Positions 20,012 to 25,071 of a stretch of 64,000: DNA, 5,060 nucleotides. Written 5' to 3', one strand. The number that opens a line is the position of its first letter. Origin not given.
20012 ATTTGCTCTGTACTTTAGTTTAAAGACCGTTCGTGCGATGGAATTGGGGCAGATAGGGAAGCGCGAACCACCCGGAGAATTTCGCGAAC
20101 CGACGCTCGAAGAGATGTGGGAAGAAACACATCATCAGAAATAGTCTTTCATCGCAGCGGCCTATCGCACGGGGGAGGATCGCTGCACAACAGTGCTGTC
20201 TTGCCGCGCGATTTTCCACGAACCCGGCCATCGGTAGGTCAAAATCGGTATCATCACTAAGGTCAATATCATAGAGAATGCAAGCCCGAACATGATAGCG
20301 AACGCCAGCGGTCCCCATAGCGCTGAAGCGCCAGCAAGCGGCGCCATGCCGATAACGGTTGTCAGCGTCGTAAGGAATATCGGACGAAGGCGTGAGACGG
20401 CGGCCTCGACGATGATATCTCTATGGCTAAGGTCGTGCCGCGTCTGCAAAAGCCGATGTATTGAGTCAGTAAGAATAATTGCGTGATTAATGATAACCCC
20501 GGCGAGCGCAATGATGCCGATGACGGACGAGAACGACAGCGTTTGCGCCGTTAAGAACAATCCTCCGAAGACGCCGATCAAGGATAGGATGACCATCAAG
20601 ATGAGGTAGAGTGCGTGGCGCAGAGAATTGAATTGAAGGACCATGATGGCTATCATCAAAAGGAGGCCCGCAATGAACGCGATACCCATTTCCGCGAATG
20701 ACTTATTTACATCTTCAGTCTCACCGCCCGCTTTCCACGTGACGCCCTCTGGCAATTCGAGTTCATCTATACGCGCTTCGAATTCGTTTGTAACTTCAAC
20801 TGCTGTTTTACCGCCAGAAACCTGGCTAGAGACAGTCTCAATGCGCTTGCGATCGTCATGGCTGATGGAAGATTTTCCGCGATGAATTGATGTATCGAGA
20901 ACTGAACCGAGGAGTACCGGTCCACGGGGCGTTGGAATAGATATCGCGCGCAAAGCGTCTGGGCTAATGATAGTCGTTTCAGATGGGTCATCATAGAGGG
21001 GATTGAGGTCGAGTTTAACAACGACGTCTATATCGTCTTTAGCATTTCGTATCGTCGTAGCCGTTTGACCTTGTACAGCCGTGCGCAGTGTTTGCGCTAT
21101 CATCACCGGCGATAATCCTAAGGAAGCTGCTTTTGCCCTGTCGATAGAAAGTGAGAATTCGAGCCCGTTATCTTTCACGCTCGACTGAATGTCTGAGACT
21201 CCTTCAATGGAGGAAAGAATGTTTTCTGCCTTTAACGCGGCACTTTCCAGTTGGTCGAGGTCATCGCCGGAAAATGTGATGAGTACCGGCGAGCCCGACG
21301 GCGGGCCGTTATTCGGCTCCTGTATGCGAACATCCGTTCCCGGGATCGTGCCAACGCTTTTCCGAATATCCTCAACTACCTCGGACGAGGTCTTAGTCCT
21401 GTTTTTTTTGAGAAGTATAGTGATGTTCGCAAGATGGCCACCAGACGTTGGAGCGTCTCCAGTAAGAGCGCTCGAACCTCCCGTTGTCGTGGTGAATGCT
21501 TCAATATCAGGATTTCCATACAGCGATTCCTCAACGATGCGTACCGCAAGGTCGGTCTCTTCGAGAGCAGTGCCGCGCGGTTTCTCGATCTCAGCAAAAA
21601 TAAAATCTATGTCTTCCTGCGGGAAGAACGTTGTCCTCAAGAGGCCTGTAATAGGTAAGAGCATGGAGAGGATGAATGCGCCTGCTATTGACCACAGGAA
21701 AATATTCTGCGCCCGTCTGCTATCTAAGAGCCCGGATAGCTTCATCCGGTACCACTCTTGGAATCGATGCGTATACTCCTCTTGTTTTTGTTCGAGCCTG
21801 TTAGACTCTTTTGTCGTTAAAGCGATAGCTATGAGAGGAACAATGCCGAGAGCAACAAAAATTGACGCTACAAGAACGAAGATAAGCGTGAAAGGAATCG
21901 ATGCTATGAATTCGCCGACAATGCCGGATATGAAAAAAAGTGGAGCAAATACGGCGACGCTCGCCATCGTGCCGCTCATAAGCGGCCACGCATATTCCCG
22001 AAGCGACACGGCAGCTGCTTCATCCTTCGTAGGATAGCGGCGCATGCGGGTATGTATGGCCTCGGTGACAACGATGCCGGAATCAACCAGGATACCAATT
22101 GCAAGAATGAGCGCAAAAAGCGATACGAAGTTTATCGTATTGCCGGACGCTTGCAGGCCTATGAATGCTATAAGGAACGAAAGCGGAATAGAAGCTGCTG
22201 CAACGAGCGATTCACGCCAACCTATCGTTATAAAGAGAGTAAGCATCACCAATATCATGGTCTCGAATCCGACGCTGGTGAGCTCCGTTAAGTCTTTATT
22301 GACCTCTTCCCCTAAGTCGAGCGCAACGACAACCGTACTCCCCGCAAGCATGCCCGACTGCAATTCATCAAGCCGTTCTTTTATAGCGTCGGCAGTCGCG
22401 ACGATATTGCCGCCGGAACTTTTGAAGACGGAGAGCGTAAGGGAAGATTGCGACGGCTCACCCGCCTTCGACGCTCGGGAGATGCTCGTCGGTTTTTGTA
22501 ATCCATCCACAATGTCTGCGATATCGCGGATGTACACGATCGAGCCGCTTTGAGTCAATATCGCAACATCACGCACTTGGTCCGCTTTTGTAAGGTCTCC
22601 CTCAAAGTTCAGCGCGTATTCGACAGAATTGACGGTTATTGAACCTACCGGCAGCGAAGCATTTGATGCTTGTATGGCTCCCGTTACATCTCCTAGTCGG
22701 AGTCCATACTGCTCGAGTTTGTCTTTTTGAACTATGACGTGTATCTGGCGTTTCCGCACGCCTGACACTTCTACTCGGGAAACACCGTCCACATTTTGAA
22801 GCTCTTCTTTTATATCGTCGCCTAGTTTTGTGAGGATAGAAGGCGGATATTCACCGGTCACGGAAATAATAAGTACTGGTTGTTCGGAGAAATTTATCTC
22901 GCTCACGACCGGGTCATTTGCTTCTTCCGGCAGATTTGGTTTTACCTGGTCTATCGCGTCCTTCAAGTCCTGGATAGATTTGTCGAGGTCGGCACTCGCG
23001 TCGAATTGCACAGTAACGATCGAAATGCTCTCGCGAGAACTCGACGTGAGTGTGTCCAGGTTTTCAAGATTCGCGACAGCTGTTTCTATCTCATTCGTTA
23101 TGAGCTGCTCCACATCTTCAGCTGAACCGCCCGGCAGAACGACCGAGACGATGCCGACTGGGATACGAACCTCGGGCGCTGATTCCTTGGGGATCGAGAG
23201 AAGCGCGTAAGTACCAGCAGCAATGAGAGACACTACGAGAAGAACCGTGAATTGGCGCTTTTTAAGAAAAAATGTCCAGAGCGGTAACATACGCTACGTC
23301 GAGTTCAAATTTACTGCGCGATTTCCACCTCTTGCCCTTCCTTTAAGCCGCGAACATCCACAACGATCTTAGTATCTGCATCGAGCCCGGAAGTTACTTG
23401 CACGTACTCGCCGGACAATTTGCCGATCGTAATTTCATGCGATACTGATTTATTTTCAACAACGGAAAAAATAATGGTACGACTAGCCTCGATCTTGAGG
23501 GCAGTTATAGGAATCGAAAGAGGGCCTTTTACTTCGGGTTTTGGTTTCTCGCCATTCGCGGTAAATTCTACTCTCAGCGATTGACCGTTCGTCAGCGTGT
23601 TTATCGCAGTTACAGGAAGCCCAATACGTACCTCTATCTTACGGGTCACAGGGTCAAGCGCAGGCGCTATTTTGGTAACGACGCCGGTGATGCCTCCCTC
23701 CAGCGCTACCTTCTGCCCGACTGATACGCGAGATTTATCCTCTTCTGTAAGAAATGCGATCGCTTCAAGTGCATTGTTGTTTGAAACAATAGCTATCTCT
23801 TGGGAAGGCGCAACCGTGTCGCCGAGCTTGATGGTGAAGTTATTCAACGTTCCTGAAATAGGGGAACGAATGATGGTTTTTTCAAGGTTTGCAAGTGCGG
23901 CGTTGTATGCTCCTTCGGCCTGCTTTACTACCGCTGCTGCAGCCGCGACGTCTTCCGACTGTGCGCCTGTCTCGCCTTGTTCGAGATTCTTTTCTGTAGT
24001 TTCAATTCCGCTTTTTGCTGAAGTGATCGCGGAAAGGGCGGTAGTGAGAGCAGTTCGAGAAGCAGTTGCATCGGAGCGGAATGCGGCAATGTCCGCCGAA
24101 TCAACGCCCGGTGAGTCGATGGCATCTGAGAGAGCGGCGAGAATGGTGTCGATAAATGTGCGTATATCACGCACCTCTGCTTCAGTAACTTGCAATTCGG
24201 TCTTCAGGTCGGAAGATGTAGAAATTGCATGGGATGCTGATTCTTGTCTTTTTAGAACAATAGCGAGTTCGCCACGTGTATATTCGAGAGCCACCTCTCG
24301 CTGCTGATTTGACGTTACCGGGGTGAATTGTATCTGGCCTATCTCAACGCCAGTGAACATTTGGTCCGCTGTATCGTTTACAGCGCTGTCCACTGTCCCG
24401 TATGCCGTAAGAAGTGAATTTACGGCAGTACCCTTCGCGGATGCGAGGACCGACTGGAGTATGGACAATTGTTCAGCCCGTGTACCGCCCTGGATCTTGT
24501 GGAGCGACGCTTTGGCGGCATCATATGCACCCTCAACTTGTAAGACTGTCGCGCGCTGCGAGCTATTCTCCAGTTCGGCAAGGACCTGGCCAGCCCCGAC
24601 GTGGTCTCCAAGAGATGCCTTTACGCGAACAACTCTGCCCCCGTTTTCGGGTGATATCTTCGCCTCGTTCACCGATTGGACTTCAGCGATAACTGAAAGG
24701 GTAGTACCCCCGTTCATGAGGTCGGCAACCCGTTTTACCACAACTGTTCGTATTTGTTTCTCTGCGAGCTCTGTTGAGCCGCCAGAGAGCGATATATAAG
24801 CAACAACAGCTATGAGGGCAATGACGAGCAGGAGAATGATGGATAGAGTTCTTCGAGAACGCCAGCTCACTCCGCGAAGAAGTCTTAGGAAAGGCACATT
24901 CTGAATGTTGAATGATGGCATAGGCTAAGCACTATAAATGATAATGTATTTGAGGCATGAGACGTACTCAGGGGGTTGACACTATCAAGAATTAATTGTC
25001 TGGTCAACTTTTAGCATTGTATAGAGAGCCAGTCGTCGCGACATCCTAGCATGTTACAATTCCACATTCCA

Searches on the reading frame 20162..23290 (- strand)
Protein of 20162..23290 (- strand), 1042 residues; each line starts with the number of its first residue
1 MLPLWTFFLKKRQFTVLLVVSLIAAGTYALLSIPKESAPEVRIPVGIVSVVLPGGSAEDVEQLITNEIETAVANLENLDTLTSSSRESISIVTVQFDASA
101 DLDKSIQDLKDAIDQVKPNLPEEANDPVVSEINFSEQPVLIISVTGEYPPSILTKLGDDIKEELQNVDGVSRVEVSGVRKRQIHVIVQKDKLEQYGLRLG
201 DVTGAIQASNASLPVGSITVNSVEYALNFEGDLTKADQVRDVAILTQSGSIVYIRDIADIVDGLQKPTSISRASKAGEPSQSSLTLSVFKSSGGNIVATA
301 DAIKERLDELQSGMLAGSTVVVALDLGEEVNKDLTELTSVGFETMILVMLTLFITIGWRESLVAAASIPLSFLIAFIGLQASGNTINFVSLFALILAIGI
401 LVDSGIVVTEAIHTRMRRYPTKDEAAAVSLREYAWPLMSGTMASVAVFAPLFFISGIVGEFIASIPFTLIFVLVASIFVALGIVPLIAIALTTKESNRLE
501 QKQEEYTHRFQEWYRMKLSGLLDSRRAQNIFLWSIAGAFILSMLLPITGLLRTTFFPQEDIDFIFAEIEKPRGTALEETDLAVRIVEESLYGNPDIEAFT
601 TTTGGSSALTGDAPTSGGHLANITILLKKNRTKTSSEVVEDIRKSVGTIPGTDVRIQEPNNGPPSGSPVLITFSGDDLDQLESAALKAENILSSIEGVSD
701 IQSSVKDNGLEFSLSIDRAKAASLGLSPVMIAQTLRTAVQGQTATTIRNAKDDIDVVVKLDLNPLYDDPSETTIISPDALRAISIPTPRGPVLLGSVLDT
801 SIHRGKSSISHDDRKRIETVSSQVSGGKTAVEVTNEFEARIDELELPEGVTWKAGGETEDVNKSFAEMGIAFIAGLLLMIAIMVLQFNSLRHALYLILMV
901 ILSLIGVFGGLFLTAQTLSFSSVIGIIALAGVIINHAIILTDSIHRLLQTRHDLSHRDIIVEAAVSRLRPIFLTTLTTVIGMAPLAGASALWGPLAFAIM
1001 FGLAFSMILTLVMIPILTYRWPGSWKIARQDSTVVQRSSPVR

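Call 7: search_protein_families(library=pfam, proteins=[window:20162-23290:-], max_evalue=0.001)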
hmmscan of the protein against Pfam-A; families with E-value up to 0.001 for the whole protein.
window:20162-23290:- (1042 aa): 3 families
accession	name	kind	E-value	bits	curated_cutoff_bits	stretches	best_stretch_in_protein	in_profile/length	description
PF00873.25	ACR_tran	-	2.8e-182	608.4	28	1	6-1017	3-1016/1021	AcrB/AcrD/AcrF family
PF03176.21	MMPL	-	6.8e-09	35.5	20.5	1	806-1018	78-299/333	MMPL family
PF02355.23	SecD_SecF_C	-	3.9e-07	30.1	20.5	1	861-1011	25-176/189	Protein export membrane protein SecD/SecF, C-terminal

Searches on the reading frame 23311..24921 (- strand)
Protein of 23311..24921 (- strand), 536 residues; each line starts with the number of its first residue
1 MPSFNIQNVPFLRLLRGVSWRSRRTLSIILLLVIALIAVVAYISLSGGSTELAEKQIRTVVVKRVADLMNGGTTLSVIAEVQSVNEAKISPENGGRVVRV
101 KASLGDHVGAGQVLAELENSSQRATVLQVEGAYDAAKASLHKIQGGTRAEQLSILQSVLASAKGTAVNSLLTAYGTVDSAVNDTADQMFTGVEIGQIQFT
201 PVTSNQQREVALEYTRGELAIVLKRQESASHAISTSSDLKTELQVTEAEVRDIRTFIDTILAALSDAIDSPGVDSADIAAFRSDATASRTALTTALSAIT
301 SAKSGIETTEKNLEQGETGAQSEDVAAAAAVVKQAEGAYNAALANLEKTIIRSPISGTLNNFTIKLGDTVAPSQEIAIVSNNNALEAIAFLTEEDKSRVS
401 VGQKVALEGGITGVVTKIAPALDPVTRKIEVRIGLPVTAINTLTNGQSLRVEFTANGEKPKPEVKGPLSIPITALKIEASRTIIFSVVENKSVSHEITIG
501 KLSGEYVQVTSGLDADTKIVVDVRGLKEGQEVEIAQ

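Call 7: search_protein_families(library=pfam, proteins=[window:23311-24921:-], max_evalue=0.001)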
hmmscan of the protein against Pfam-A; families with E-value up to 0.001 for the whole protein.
window:23311-24921:- (536 aa): 3 families
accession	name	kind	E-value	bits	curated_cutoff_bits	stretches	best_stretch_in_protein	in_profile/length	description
PF13437.12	HlyD_3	-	1.7e-13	51.7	22.2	1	351-439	2-97/106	HlyD family secretion protein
PF16576.10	HlyD_D23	-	1.5e-12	47.7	30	1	348-436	108-202/214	Barrel-sandwich domain of CusB or HlyD membrane-fusion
PF00364.28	Biotin_lipoyl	-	0.00027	21.1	22.1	0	95-118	15-37/73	Biotin-requiring enzyme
